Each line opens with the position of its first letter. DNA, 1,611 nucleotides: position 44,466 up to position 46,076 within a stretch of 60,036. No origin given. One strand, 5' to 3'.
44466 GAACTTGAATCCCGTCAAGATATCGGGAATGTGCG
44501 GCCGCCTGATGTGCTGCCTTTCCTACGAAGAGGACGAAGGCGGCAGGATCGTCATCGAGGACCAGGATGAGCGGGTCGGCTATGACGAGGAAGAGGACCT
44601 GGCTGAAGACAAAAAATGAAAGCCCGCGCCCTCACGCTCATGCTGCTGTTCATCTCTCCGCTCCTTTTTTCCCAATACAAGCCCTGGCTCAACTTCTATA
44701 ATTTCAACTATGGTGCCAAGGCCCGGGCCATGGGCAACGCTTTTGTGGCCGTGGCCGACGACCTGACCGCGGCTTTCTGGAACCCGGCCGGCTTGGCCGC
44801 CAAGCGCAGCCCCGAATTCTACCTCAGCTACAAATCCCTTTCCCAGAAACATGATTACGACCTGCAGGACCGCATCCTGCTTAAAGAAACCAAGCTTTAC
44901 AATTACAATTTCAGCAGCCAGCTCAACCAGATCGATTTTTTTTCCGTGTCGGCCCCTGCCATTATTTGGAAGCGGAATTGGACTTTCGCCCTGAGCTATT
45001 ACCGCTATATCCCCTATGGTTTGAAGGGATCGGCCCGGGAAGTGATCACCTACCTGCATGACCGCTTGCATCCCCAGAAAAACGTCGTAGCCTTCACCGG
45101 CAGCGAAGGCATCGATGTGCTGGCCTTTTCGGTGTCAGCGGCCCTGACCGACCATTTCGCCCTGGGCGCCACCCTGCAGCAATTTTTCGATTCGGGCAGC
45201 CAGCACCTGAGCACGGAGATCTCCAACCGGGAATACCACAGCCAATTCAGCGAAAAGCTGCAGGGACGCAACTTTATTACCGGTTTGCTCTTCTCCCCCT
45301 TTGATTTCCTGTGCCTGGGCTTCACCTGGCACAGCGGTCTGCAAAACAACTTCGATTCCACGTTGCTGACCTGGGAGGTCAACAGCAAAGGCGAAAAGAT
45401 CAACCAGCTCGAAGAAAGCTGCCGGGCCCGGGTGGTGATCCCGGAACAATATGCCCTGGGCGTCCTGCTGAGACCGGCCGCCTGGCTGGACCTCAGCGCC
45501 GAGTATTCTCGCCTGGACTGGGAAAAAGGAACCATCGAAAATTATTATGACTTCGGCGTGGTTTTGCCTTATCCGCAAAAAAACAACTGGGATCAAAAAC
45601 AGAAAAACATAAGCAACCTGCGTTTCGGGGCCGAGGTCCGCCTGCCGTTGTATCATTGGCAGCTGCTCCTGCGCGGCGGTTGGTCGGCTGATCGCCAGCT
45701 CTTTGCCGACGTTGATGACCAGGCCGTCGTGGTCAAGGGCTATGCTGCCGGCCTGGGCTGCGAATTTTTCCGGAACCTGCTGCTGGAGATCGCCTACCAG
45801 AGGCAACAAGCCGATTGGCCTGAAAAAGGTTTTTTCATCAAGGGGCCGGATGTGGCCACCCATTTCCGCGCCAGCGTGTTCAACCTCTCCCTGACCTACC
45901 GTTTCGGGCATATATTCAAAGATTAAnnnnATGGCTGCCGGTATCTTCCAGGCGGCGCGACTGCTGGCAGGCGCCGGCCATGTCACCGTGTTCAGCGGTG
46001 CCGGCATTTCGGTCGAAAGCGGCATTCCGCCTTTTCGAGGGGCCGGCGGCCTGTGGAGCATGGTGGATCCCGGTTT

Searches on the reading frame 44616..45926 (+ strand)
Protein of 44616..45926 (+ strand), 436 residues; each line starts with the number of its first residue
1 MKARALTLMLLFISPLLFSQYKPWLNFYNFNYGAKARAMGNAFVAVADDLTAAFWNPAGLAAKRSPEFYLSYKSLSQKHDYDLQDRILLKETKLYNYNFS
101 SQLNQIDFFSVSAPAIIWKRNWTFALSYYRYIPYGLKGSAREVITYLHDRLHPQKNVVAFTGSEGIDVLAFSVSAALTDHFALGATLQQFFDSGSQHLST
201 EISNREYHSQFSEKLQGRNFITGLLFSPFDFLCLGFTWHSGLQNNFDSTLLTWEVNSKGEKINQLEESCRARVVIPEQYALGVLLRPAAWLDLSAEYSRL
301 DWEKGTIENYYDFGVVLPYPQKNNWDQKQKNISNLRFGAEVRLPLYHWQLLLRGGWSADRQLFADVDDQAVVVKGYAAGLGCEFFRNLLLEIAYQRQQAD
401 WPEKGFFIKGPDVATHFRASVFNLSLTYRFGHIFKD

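Call 78: search_protein_families(library=pfam, proteins=[window:44616-45926:+], max_evalue=0.0001)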
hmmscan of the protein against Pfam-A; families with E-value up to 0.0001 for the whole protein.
window:44616-45926:+ (436 aa): 1 family
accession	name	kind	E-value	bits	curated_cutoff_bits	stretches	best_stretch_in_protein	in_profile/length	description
PF03349.22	Toluene_X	-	2.4e-07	30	29.7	1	33-302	21-290/421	Outer membrane protein transport protein (OMPP1/FadL/TodX)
